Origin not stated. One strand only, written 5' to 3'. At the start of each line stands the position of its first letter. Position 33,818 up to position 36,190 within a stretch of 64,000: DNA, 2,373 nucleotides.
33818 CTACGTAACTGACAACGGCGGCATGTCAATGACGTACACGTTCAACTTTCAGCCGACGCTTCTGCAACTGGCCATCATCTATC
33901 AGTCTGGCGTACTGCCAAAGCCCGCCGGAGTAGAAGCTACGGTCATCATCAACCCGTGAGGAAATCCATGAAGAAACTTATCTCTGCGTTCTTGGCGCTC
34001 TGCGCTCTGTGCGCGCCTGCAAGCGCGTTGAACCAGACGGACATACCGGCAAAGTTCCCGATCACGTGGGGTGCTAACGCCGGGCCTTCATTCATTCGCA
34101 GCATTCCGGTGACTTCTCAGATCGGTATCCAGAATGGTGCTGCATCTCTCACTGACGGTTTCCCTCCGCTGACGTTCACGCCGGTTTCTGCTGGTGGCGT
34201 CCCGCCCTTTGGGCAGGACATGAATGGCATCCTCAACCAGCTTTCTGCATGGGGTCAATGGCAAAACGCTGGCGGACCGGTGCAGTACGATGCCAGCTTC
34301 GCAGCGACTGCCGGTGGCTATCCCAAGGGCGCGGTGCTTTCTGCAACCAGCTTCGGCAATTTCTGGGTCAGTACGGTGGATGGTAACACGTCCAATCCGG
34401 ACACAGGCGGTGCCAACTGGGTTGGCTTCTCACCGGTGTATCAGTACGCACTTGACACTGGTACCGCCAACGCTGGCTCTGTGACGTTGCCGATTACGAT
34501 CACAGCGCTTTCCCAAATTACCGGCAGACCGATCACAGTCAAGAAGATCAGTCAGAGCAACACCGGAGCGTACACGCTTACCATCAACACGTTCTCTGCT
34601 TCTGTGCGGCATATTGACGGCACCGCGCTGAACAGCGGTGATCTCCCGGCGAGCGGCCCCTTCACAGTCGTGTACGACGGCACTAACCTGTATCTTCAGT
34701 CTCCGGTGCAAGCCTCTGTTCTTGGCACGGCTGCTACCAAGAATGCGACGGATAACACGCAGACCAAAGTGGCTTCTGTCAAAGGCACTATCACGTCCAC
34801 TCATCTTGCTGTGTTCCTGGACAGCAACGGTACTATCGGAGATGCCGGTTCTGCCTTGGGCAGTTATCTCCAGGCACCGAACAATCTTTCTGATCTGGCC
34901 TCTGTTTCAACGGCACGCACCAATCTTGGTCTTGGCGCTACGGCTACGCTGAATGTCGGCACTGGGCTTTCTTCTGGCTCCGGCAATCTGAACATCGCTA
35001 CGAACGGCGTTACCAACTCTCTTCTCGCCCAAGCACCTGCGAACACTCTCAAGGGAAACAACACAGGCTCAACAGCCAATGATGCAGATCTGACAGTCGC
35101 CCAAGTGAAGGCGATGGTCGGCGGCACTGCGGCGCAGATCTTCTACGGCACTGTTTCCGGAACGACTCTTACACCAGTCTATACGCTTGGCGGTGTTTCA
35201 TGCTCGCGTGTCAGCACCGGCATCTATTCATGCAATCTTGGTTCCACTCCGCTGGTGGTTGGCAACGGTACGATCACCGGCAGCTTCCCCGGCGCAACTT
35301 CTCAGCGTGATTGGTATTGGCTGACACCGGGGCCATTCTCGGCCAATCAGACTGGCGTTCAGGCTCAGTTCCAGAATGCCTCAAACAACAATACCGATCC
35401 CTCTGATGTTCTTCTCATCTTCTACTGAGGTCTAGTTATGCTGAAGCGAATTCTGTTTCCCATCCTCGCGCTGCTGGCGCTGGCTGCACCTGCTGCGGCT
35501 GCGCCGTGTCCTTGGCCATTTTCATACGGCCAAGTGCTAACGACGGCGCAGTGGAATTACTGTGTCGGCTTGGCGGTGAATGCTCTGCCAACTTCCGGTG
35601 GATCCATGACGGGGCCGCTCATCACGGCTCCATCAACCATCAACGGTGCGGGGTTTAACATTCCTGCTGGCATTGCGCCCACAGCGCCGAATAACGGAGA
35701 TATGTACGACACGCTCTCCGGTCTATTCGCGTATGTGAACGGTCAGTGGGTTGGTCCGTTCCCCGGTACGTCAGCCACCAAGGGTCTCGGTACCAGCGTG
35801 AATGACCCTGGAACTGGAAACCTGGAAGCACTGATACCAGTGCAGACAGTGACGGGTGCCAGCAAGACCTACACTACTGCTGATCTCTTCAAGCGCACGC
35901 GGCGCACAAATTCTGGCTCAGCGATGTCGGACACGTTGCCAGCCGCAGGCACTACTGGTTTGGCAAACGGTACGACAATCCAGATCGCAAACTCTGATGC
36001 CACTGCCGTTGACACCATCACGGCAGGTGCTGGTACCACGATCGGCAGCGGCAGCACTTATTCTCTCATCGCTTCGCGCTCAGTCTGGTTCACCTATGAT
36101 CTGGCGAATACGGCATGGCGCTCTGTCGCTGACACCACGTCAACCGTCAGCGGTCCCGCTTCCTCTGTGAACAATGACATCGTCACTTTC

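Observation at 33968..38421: Second run of signal-peptide-bearing proteins: both distal tail fibres and the gene after them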

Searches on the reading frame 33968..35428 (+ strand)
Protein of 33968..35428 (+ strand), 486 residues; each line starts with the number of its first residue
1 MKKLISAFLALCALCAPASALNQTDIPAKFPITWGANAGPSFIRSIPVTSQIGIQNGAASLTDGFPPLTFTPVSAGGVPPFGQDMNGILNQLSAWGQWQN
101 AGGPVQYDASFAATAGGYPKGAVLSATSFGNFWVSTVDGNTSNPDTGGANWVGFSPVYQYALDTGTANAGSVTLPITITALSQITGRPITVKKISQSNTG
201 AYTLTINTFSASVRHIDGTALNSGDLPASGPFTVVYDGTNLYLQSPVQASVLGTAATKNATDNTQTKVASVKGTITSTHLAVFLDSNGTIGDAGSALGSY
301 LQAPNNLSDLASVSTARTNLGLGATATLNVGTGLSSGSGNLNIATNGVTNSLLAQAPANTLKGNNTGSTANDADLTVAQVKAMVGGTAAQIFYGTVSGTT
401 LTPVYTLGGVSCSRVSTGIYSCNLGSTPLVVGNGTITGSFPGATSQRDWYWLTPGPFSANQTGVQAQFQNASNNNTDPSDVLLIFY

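Call 4: search_protein_families(library=pfam, proteins=[window:33968-35428:+], max_evalue=0.01)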
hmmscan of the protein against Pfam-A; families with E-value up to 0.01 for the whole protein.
window:33968-35428:+ (486 aa): 0 families

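Call 7: search_dna_similar(query=window:33968-35428:+, collection=phages, mode=protein, max_rows=25)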
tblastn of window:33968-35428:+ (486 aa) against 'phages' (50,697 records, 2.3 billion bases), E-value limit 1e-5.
Records with a match: 173; places in all: 234; records where one place covers at least 80% of the query: 0.
Best place of each record, by identity: <60% 173.
By first word of the organism name: Acinetobacter 82; Xanthomonas 36; Burkholderia 15; Ralstonia 11; Aeromonas 9; Klebsiella 6; Pseudomonas 5; Edwardsiella 4; Pantoea 1; Acetobacter 1; and 3 more.
By host as written in the record: Acinetobacter baumannii 39; - 14; Xanthomonas oryzae pv. oryzae 14; Xanthomonas arboricola pv. pruni strain Xcp1 6; Ralstonia pseudosolanacearum I-31 (MT043) 5; Acinetobacter sp. 5; Burkholderia sp. 4; Pseudomonas syringae 7C 4; and 61 more.
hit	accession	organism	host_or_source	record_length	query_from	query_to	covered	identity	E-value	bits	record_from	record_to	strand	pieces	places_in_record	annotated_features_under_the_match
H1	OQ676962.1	Xanthomonas phage NEB7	Xanthomonas sp.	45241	24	246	46%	40.8%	4e-18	94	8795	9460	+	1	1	tail fiber protein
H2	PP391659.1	Xanthomonas phage XapPhi1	Xanthomonas arboricola pv. pruni strain ...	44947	24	246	46%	40.8%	4e-18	94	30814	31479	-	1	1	tail fiber protein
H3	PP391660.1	Xanthomonas phage XapPhi2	Xanthomonas arboricola pv. pruni strain ...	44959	24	246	46%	40.8%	4e-18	94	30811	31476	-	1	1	tail fiber protein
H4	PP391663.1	Xanthomonas phage XapPhi5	Xanthomonas arboricola pv. pruni strain ...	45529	24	246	46%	40.8%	4e-18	94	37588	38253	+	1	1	tail fiber protein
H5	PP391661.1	Xanthomonas phage XapPhi3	Xanthomonas arboricola pv. pruni strain ...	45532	24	246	46%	40.8%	4e-18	94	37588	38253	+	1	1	tail fiber protein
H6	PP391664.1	Xanthomonas phage XapPhi6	Xanthomonas arboricola pv. pruni strain ...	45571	24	246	46%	40.8%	4e-18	94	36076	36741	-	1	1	tail fiber protein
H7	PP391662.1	Xanthomonas phage XapPhi4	Xanthomonas arboricola pv. pruni strain ...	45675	24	246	46%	40.8%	4e-18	94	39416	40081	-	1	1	tail fiber protein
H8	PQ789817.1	Burkholderia phage vB_E177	Burkholderia sp.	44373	22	241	45%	40.6%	2e-26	119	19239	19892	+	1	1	tail fiber protein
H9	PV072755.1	Burkholderia phage vB_E169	Burkholderia sp.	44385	22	241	45%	40.6%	2e-26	119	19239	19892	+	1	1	tail fiber protein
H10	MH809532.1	Burkholderia phage phiE131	Burkholderia thailandensis E131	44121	22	241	45%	40.2%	2e-26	119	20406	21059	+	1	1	hypothetical protein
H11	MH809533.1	Burkholderia phage phiE058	Burkholderia thailandensis E058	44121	22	241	45%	40.2%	2e-26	119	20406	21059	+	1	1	hypothetical protein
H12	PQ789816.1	Burkholderia phage vB_E159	Burkholderia sp.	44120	22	241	45%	39.7%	2e-25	116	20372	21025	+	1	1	tail fiber protein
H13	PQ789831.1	Burkholderia phage vB_E436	Burkholderia sp.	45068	25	241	45%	40.3%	4e-27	121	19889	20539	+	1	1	tail fiber protein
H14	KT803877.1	Burkholderia phage PE067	Burkholderia thailandensis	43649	25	241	45%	40.3%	7e-27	120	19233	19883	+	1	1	tail fiber protein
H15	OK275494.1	Xanthomonas phage MYK3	Xanthomonas sp.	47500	24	246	46%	36.8%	1e-14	83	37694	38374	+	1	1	putative tail fiber protein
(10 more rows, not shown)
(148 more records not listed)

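Call 9: get_annotated_region(hit=H14, flank=5000)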
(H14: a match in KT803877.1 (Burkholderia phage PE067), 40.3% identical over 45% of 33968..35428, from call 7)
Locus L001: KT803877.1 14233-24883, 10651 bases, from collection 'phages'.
description: Burkholderia phage PE067, complete genome.
organism: Burkholderia phage PE067 (NCBI taxid 1735698)
taxonomy: Viruses; Duplodnaviria; Heunggongvirae; Uroviricota; Caudoviricetes
host: Burkholderia thailandensis; source: -; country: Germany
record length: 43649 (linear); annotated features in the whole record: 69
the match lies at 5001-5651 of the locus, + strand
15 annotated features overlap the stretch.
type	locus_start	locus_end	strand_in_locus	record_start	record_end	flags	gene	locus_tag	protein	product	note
CDS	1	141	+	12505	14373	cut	-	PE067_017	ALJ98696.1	mannosyl-glycoprotein endo-beta-N-acetylglucosamidase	-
CDS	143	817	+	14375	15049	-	-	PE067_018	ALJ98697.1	hypothetical protein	-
CDS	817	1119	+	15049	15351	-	-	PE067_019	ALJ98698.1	hypothetical protein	-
CDS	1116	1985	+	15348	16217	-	-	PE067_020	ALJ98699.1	hypothetical protein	-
CDS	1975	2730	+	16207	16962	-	-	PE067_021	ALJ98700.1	oxidoreductase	-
CDS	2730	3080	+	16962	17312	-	-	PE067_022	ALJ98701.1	hypothetical protein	-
CDS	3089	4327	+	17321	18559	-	-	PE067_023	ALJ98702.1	baseplate J-like protein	-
CDS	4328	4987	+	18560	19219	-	-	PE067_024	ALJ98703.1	bifunctional riboflavin kinase/FAD synthetase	-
CDS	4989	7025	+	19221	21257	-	-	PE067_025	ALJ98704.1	tail fiber protein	-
CDS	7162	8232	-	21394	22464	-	-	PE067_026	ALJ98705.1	acetyltransferase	-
CDS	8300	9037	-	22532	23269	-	-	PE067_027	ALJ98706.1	major pilin protein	major pilin protein FimA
CDS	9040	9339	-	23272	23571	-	-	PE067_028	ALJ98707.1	transcriptional regulator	-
CDS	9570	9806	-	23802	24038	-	-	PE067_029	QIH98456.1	ATP-dependent protease proteolytic subunit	-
CDS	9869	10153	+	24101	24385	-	-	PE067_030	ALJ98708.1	holin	-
CDS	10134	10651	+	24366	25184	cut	-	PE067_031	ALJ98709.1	lysozyme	-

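Call 10: get_annotated_region(hit=H1, flank=5000)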
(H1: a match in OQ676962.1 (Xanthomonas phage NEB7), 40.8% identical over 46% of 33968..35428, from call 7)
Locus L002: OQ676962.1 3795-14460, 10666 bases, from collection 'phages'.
description: Xanthomonas phage NEB7, complete genome.
organism: Xanthomonas phage NEB7 (NCBI taxid 3038311)
taxonomy: Viruses; Duplodnaviria; Heunggongvirae; Uroviricota; Caudoviricetes; Kantovirinae
host: Xanthomonas sp.; source: soil; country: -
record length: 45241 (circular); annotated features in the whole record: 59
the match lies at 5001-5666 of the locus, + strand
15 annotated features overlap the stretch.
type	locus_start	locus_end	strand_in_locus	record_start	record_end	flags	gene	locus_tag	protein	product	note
CDS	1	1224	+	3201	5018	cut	-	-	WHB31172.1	tail length tape measure protein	-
CDS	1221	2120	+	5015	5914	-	-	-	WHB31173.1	hypothetical protein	-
CDS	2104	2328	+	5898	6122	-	-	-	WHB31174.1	hypothetical protein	-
CDS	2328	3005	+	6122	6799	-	-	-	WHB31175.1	baseplate protein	-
CDS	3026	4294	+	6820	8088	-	-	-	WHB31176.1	baseplate wedge protein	-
CDS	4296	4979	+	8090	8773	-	-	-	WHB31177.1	structural protein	-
CDS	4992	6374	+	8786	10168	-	-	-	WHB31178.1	tail fiber protein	-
CDS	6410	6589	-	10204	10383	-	-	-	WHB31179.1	hypothetical protein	-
CDS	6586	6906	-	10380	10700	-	-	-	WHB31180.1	hypothetical protein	-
CDS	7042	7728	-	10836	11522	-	-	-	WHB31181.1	holin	-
CDS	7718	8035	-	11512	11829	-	-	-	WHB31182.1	holin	-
CDS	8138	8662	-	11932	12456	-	-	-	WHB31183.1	glycoside hydrolase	-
CDS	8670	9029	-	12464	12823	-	-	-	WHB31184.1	hypothetical protein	-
CDS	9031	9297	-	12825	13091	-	-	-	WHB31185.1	hypothetical protein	-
CDS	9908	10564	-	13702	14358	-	-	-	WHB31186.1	hypothetical protein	-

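Call 14: find_homologous_proteins(query=window:33968-35428:+)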
Query window:33968-35428:+ (486 aa): 1304 proteins with E <= 0.001 among 8000 candidates; the best 120 are listed.
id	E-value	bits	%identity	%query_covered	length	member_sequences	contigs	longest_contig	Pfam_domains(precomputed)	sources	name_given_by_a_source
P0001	5.2e-115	403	67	60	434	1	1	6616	-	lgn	-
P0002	2.8e-113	398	62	61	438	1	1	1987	-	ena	-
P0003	1.7e-111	392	65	61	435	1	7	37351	-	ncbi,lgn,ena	-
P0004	8.6e-111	390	65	60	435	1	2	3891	-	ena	-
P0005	1.2e-110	389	63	61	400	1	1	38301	-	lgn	-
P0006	3.1e-110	388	57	65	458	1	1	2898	-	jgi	jgi:hypothetical protein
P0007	3.4e-106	374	60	58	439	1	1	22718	-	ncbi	-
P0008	7.1e-104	367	58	60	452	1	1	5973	-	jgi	jgi:hypothetical protein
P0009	6.6e-101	357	46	74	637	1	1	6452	-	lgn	-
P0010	3.6e-99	351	41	83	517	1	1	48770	-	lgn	-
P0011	2.4e-85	306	57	46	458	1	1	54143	-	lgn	-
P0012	9.5e-85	304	56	48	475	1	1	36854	-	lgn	-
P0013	5.9e-78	281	56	46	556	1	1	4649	-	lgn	-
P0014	9.0e-77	277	52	54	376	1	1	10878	-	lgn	-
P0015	2.5e-75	273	50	50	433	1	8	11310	-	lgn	-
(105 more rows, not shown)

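Call 22: find_encoding_contigs(protein=P0003, flank=10000, max_places=3)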
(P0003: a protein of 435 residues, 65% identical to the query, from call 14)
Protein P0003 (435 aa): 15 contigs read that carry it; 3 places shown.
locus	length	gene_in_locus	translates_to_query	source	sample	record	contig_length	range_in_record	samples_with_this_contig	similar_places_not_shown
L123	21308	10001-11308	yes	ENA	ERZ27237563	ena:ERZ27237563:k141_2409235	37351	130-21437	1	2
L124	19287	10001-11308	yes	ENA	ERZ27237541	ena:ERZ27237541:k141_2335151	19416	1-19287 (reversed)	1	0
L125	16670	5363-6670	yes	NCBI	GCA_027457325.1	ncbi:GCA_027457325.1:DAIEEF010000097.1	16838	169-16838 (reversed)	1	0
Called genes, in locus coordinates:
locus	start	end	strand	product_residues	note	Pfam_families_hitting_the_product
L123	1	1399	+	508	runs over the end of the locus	?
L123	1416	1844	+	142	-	PF22764:E217_Gp32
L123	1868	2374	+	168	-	-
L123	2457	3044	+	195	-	PF16754:Pesticin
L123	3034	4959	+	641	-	PF01832:Glucosaminidase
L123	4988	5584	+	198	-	-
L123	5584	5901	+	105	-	PF22479:Pam3_gp18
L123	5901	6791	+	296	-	PF22759:E217_GP41 (faint)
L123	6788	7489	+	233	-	-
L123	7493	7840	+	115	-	PF10934:Sheath_initiator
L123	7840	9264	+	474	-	-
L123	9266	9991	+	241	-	PF11041:Phage_Wedge1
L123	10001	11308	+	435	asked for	-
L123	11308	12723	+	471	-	-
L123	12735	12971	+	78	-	-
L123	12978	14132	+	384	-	-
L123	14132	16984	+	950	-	-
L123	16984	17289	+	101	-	-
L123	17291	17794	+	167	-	-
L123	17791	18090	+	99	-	-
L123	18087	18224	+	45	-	-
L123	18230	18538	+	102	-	PF16083:Phage_holin_3_3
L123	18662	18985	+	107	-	-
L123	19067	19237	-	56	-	-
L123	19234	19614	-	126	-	-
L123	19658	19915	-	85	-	-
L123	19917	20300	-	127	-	PF14216:DUF4326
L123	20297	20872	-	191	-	-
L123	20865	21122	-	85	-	-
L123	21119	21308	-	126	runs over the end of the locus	PF01844:HNH (weak)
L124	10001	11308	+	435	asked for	-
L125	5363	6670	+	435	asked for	-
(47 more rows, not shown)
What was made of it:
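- On PHROG 12796 / Bcep781-type baseplate-proximal tail fibre (fibre 1): The same order is seen in PE067, NEB7 and L123 (calls 9, 10, 22).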

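Call 24: search_solved_structures(query=window:33968-35428:+, max_evalue=1, show_alignments=2)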
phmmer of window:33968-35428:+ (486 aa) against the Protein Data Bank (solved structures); distinct sequences matched with E-value up to 1: 2.
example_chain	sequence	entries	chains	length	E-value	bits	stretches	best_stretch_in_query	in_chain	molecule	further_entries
9zd7_AE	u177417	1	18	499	1.4e-07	34.4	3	295-352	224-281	short tail fiber gp92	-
7ev5_A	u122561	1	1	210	0.17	14.3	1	179-245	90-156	Lactamase_B domain-containing protein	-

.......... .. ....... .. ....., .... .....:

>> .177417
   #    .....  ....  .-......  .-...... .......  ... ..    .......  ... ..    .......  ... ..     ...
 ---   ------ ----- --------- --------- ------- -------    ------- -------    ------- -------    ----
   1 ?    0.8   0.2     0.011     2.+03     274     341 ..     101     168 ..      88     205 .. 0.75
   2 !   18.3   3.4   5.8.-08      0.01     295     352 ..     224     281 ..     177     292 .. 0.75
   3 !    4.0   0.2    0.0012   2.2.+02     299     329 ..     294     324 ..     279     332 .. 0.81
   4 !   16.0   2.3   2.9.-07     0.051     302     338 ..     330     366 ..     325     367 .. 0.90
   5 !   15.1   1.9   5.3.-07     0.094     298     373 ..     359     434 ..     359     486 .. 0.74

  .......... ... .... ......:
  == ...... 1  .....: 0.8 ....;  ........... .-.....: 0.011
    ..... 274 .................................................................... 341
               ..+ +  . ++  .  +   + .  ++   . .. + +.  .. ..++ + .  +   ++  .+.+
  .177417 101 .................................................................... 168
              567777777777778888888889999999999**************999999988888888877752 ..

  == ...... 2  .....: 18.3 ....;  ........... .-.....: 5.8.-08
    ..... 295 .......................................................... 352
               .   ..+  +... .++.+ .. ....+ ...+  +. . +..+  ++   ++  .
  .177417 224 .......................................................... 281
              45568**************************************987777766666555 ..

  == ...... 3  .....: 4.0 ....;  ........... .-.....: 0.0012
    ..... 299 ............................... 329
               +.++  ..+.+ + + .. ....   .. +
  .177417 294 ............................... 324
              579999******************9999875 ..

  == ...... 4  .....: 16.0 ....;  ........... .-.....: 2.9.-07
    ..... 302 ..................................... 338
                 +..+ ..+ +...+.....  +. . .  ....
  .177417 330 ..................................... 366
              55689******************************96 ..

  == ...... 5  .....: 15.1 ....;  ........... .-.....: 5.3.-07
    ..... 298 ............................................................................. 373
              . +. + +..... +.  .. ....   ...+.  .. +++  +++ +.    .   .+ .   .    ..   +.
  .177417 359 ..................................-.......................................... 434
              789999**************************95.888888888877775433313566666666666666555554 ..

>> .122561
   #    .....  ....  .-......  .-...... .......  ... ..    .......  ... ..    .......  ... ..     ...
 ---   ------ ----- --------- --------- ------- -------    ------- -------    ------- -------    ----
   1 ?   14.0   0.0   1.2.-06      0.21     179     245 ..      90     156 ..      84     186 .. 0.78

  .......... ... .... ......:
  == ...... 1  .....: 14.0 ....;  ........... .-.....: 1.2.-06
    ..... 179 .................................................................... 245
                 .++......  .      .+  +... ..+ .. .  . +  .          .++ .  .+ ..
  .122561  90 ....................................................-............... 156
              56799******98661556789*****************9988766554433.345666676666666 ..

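Call 34: search_protein_families(library=phrogs, proteins=[window:33968-35428:+], max_evalue=0.001)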
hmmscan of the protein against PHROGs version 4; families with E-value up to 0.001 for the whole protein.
window:33968-35428:+ (486 aa): 6 families
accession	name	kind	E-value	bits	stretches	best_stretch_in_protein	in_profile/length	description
phrog_12796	-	tail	6.1e-34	119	1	21-426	1-416/445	tail fiber protein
phrog_11982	-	unknown function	1.1e-23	85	1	51-153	29-132/233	-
phrog_1396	-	tail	1.2e-19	71.8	1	25-264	91-301/504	tail fiber protein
phrog_38625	-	tail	3.2e-19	70.2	1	22-266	3-251/437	tail fiber protein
phrog_34663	-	unknown function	1.5e-13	51.1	1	50-152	22-123/698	-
phrog_2282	-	tail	1.7e-06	28.4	1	299-366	189-256/547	tail fiber protein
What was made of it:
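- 34028..35428 (+): Mature fibre 1: baseplate-proximal tail fibre. Residues 21-~250 form the conserved N-domain, followed by a fibre repeat and a C-terminal domain with one Cys pair (C412, C422). PHROG 12796 tail fibre, E=6e-34 (call 34).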

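Call 51: list_cluster_members(proteins=[P0123, window:33968-35428:+, window:35438-37672:+, window:14116-15234:+])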
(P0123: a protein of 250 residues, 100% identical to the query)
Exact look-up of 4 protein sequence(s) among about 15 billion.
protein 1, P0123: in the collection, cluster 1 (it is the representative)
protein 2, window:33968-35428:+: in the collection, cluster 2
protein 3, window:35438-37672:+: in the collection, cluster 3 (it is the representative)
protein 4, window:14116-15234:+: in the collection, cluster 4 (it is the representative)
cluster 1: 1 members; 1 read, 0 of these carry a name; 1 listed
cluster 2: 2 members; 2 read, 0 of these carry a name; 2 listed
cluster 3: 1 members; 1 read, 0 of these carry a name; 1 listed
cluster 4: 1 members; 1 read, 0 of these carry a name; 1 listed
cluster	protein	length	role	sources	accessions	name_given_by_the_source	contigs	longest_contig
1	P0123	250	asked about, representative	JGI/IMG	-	-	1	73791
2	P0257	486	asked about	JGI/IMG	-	-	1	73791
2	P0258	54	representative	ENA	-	-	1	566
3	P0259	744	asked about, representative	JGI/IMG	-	-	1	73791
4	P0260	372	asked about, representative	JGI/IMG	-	-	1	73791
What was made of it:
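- Tried and rejected: The cluster look-up shows a single 73,791-bp JGI/IMG contig, host unknown (call 51).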

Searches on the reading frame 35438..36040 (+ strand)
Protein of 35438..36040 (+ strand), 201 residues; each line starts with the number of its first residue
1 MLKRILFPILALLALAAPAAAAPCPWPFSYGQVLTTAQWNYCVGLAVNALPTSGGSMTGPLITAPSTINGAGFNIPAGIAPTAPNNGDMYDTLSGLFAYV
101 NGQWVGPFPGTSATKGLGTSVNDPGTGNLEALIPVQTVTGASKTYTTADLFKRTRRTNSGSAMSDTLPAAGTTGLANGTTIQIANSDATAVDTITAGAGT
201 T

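Call 25: find_homologous_proteins(query=window:35438-36040:+)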
Query window:35438-36040:+ (201 aa): 2 proteins with E <= 0.001 among 5499 candidates.
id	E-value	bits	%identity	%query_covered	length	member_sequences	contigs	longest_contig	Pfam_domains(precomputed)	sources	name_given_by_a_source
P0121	5.6e-25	106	51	55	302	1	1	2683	-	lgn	-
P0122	2.6e-5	42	56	26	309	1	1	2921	-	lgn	-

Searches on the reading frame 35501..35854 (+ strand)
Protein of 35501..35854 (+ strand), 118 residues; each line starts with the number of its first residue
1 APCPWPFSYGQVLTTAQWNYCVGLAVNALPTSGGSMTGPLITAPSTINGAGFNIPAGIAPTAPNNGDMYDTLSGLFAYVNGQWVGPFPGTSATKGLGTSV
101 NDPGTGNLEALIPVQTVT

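Call 77: find_homologous_proteins(query=A4)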
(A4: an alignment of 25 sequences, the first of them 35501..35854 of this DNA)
Query A4 (25 sequences) (118 aa, profile of the alignment): 23 proteins with E <= 0.001 among 2190 candidates.
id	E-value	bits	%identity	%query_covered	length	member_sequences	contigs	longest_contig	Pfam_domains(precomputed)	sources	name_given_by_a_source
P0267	1.6e-42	162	36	69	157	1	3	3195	-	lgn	-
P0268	9.7e-40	153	55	69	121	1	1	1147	-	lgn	-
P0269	1.4e-39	152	42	69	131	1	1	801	-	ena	-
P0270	4.5e-39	151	37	67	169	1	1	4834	-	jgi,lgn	jgi:hypothetical protein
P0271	8.9e-39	150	41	72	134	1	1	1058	-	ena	-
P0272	4.0e-38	148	45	69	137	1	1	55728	-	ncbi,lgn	-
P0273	3.6e-37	145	43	69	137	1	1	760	-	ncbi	-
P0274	1.5e-34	136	38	82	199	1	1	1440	-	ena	-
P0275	2.4e-33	132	40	92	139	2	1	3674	-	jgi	-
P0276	8.1e-32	127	40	70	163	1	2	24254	-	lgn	-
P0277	4.4e-31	125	43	72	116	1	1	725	-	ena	-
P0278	2.6e-30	122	43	46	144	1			-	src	-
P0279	6.8e-30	121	36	87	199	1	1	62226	-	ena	-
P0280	2.2e-24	103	51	57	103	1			-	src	-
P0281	4.5e-22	96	44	42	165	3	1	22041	-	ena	-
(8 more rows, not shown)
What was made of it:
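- Tried and rejected: Fibre-2 N-terminal database searches: these returned few hits, limited by the word index (calls 25, 77).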
